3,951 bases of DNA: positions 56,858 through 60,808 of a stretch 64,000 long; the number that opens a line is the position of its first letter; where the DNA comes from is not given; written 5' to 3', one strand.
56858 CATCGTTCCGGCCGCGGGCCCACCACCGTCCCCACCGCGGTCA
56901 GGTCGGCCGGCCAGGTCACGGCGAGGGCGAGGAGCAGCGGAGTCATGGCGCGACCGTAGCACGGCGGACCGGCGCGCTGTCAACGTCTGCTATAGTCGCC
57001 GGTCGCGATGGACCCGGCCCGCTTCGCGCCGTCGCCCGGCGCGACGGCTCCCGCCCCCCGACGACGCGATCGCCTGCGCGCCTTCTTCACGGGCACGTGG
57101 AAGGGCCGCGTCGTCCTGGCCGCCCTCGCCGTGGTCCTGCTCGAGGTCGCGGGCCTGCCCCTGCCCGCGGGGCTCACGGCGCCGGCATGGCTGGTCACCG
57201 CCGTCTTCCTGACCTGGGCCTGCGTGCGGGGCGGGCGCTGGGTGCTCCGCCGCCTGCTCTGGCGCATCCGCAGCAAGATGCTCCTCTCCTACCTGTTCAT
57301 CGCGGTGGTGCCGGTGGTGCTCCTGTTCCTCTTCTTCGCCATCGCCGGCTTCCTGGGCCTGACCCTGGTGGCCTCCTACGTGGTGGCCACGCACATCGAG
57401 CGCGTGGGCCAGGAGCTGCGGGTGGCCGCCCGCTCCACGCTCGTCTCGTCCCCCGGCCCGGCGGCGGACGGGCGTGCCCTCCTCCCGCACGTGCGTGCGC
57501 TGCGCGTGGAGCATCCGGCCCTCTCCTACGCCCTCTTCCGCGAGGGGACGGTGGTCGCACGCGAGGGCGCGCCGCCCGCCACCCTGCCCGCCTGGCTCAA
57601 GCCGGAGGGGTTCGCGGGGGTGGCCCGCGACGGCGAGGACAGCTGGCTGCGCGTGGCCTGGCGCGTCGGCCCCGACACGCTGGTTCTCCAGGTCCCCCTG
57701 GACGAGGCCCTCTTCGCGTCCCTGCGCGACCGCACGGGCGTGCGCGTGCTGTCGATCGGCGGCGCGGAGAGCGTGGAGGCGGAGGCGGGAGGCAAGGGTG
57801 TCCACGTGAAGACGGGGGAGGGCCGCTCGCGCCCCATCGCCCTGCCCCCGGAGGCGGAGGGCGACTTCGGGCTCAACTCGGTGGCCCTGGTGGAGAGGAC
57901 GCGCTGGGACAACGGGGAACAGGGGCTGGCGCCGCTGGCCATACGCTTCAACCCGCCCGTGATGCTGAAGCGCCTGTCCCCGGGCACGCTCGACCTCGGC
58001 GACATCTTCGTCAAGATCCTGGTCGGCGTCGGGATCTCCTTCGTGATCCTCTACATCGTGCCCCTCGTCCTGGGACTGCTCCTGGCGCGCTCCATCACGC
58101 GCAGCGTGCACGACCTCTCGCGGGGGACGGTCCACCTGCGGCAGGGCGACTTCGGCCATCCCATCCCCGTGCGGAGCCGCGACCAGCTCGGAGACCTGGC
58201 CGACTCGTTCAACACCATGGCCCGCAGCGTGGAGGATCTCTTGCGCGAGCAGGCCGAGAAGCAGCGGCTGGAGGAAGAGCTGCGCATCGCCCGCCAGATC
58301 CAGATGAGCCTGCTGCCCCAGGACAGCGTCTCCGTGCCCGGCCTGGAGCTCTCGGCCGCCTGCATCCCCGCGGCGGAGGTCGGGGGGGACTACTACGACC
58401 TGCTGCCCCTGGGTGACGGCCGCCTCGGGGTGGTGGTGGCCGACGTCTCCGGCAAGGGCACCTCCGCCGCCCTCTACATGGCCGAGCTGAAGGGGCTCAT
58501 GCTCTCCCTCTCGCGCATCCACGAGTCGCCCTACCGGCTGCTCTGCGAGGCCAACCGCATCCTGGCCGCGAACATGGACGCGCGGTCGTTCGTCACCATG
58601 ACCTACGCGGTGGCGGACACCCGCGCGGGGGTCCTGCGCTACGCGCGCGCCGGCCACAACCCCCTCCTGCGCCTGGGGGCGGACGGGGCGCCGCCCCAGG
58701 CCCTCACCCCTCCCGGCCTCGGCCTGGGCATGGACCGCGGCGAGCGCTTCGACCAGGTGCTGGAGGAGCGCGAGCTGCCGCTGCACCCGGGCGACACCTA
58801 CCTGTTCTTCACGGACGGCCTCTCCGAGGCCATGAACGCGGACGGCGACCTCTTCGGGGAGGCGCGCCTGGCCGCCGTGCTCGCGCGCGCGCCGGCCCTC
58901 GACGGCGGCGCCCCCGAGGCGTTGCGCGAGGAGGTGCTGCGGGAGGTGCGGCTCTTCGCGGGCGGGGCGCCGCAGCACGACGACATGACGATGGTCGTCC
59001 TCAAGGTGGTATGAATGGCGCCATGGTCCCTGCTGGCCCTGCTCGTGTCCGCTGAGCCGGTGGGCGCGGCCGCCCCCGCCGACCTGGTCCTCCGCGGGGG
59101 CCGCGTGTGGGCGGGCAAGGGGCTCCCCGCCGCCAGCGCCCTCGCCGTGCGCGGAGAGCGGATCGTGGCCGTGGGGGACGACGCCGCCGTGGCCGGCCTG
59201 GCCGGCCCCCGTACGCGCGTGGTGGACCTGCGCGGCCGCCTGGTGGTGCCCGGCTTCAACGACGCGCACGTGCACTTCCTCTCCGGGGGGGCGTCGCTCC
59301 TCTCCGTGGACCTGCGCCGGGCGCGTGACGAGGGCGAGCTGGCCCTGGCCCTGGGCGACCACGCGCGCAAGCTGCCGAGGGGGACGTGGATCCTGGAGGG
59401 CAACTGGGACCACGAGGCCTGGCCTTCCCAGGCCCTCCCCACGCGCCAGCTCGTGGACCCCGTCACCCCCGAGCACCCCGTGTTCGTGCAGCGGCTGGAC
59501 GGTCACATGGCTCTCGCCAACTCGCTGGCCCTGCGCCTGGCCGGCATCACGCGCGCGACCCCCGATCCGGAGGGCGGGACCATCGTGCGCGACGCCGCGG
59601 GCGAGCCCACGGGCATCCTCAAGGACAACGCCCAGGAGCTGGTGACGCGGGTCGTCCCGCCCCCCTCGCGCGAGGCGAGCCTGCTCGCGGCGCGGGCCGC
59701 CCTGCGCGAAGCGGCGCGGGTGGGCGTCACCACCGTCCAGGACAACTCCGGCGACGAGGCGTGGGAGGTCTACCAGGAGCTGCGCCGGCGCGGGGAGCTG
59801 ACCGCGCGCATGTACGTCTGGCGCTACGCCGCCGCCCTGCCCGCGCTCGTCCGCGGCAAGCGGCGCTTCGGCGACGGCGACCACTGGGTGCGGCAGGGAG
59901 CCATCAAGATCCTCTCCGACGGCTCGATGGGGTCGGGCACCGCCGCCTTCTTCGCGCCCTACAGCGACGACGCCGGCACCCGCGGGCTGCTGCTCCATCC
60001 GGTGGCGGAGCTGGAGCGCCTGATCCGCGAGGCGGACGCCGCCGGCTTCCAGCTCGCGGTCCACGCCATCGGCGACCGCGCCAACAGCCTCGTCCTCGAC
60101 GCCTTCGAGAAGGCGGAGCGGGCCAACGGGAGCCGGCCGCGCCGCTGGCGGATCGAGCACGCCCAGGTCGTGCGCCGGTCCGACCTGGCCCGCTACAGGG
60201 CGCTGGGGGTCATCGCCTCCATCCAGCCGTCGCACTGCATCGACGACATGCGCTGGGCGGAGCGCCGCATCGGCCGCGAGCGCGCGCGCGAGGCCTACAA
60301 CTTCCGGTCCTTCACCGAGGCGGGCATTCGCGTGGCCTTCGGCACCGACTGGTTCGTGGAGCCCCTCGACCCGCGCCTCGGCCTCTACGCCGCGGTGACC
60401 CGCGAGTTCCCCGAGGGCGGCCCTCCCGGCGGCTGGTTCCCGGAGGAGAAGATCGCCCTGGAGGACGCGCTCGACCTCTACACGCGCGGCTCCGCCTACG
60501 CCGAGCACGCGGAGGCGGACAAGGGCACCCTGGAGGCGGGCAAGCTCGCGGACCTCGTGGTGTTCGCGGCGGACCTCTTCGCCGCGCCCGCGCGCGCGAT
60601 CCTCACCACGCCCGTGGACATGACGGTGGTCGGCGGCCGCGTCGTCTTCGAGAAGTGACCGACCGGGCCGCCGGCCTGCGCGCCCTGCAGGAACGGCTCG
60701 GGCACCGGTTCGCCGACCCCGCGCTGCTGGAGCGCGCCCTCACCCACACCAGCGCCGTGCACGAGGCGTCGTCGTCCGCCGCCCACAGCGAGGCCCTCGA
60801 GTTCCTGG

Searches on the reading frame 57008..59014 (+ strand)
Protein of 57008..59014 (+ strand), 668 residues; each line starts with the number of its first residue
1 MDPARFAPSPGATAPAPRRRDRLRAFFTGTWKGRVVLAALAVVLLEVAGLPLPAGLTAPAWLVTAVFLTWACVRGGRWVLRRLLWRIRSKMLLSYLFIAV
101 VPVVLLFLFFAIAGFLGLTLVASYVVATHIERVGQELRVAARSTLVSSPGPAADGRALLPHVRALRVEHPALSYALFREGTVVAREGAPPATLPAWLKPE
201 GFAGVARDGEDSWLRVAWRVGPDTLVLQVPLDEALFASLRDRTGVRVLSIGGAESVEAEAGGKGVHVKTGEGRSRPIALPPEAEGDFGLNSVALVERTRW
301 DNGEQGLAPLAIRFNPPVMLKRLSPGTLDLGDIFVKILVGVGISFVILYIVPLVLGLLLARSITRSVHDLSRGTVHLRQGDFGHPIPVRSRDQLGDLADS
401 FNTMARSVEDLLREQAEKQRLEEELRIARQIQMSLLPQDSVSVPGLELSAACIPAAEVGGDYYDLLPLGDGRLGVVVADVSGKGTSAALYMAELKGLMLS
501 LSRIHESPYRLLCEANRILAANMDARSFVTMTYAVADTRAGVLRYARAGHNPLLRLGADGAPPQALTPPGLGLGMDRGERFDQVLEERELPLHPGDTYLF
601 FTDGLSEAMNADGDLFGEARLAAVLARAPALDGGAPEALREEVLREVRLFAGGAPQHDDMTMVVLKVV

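Call 88: search_protein_families(library=pfam, proteins=[window:57008-59014:+], max_evalue=0.00001)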
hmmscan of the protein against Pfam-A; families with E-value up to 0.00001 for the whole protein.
window:57008-59014:+ (668 aa): 2 families
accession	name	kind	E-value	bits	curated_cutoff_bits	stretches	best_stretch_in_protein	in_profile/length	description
PF07228.17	SpoIIE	-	1.7e-45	155.8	25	1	470-667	2-191/192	Stage II sporulation protein E (SpoIIE)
PF00672.30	HAMP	-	6.1e-13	49.3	25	1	358-409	1-52/53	HAMP domain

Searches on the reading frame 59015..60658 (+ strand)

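Call 88: search_protein_families(library=pfam, proteins=[window:59015-60658:+], max_evalue=0.00001)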
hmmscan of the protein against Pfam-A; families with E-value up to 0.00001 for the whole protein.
window:59015-60658:+ (547 aa): 2 families
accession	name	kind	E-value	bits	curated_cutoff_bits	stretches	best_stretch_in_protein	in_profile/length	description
PF07969.17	Amidohydro_3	-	2.8e-119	400.1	29.7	1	68-545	1-472/472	Amidohydrolase family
PF01979.26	Amidohydro_1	-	1.5e-13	51.1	25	1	293-544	105-345/345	Amidohydrolase family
